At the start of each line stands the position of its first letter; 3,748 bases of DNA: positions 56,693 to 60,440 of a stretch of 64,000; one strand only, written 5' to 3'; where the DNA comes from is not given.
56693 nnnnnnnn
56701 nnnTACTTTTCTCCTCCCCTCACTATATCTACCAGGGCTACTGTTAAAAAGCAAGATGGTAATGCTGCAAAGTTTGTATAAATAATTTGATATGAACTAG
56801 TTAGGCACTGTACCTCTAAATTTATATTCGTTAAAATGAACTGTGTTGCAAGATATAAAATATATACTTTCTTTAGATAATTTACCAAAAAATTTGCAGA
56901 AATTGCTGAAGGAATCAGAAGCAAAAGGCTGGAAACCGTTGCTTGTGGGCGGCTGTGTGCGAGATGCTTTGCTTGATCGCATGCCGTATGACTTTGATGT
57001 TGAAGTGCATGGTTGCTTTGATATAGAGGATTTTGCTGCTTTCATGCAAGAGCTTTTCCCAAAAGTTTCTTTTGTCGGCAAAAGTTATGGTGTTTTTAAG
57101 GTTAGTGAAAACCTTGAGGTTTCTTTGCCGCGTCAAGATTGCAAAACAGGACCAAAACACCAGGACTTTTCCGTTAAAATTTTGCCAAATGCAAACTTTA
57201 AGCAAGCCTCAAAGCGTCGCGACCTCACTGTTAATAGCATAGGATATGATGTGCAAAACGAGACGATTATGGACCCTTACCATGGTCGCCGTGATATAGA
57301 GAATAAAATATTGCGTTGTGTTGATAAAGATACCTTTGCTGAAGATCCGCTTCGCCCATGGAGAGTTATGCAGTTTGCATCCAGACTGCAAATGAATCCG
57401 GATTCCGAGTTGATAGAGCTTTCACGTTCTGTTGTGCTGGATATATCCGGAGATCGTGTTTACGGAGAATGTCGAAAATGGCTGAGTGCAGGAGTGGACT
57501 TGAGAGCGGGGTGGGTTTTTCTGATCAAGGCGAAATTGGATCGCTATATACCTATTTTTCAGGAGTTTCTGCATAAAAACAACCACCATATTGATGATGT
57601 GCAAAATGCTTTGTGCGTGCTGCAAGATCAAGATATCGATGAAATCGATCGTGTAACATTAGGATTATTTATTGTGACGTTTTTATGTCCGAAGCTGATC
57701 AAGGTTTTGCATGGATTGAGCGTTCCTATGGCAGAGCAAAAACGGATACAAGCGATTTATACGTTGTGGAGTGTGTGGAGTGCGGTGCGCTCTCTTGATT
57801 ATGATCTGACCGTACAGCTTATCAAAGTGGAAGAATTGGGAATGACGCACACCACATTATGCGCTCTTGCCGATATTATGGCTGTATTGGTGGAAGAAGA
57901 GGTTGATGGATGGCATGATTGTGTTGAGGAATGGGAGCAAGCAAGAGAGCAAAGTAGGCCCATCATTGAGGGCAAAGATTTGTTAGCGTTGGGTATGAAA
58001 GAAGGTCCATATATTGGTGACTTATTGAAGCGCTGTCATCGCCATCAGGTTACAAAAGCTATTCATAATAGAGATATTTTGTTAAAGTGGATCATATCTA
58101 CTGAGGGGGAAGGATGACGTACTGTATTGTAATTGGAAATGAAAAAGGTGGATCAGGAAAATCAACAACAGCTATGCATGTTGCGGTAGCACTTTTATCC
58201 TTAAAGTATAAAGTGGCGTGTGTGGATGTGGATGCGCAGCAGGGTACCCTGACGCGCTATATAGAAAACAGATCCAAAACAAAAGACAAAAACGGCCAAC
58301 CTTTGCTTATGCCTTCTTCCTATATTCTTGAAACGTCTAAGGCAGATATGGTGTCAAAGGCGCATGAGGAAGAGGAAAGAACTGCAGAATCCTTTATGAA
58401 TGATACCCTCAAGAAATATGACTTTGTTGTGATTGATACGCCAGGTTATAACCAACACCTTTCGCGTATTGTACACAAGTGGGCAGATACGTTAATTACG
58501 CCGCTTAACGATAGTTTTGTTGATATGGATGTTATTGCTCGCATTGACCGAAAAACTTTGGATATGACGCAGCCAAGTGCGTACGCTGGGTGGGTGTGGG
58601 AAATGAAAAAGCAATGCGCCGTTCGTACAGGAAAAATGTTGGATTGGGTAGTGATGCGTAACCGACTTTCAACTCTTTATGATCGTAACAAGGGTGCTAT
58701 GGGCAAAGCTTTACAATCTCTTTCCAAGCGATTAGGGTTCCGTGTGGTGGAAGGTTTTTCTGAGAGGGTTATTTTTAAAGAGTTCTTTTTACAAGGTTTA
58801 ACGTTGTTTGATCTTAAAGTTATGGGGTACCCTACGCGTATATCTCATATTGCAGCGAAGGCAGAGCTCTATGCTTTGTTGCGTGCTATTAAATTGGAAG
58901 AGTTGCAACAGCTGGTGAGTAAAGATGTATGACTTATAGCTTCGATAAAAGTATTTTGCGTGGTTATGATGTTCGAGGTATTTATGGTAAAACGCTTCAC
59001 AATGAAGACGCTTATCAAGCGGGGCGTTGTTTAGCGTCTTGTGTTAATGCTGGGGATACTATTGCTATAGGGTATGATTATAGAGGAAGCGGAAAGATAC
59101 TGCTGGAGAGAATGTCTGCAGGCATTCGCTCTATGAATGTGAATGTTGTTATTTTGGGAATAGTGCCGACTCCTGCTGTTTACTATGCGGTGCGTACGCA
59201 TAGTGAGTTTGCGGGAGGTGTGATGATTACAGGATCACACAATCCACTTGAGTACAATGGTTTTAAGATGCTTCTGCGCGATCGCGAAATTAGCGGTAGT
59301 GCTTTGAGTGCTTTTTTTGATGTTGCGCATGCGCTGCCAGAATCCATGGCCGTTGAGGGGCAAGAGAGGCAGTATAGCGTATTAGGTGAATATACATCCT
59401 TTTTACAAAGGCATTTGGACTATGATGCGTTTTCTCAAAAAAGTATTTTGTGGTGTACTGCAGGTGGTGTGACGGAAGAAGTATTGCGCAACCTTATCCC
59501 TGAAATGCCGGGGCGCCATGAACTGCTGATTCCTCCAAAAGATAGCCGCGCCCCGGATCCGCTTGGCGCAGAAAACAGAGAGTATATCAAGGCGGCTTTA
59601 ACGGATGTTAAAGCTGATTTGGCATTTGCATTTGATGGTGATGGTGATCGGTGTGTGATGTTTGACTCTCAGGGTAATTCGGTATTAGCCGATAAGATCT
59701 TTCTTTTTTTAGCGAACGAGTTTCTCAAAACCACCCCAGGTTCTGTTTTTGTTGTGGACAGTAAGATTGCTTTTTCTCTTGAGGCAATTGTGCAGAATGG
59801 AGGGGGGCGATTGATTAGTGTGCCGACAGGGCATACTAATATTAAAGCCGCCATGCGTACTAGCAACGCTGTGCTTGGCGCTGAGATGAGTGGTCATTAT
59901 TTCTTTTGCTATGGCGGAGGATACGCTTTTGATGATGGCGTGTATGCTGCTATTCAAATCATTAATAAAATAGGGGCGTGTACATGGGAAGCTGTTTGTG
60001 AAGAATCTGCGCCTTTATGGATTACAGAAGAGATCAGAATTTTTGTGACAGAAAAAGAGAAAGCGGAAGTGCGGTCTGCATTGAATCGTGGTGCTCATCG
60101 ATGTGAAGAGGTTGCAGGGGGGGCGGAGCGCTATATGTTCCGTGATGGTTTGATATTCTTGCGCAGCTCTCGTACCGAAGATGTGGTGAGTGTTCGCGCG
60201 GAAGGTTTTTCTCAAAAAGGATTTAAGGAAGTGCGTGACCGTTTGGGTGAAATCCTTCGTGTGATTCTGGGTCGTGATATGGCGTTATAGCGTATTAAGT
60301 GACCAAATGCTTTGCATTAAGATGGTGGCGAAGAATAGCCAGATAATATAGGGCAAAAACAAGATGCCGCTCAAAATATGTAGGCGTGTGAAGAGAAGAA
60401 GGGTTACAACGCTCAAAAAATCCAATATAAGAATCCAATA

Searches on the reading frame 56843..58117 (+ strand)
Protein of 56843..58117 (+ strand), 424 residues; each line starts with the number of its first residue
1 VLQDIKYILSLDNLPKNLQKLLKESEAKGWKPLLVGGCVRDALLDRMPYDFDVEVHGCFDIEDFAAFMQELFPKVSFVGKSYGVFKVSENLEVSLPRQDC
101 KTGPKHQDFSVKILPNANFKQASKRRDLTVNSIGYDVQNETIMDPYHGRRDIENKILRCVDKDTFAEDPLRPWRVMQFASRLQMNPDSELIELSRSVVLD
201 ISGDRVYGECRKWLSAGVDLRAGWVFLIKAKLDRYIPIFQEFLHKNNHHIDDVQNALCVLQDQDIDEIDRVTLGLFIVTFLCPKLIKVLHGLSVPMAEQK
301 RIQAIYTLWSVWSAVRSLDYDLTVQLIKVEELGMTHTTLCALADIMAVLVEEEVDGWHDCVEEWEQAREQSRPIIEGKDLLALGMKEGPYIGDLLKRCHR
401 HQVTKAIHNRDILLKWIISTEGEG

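Call 96: search_protein_families(library=pfam, proteins=[window:56843-58117:+], max_evalue=0.00001)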
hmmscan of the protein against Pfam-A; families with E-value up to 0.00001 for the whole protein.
window:56843-58117:+ (424 aa): 1 family
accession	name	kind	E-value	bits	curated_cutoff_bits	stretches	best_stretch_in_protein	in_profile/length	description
PF01743.26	PolyA_pol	-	1e-17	65.1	23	1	34-158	3-126/126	Poly A polymerase head domain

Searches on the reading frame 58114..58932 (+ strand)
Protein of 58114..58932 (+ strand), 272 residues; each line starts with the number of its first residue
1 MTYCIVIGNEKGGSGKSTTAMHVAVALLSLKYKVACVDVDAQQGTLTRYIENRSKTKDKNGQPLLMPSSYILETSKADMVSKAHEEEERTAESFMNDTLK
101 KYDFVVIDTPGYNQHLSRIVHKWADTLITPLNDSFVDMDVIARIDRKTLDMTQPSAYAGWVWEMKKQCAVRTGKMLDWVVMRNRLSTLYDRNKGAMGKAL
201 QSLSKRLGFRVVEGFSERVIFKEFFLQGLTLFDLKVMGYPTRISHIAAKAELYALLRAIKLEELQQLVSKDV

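Call 96: search_protein_families(library=pfam, proteins=[window:58114-58932:+], max_evalue=0.00001)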
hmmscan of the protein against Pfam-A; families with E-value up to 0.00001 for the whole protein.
window:58114-58932:+ (272 aa): 4 families
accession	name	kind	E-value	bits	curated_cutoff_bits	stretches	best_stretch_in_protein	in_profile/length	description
PF09140.17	MipZ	-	1.3e-96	323.4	20.7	1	4-262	2-261/262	ATPase MipZ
PF13614.12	AAA_31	-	1.3e-16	61.5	27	1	4-140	3-156/177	AAA domain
PF01656.29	CbiA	-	2.7e-10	40.7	25.4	1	5-98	1-54/125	CobQ/CobB/MinD/ParA nucleotide binding domain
PF10609.15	ParA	-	3.8e-08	33.5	27.1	1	4-110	5-120/246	NUBPL iron-transfer P-loop NTPase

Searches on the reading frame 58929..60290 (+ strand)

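Call 96: search_protein_families(library=pfam, proteins=[window:58929-60290:+], max_evalue=0.00001)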
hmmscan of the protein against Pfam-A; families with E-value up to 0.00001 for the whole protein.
window:58929-60290:+ (453 aa): 4 families
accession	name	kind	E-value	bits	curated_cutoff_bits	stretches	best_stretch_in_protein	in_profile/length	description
PF02878.22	PGM_PMM_I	-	3.9e-30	104.8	22.5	1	10-118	4-115/138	Phosphoglucomutase/phosphomannomutase, alpha/beta/alpha domain I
PF02880.22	PGM_PMM_III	-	9.4e-15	55.2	20.7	1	255-347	3-96/115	Phosphoglucomutase/phosphomannomutase, alpha/beta/alpha domain III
PF00408.26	PGM_PMM_IV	-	5e-08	33.3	23.1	1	368-439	1-65/68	Phosphoglucomutase/phosphomannomutase, C-terminal domain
PF02879.22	PGM_PMM_II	-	9.8e-08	32.9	29.3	1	179-249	33-103/103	Phosphoglucomutase/phosphomannomutase, alpha/beta/alpha domain II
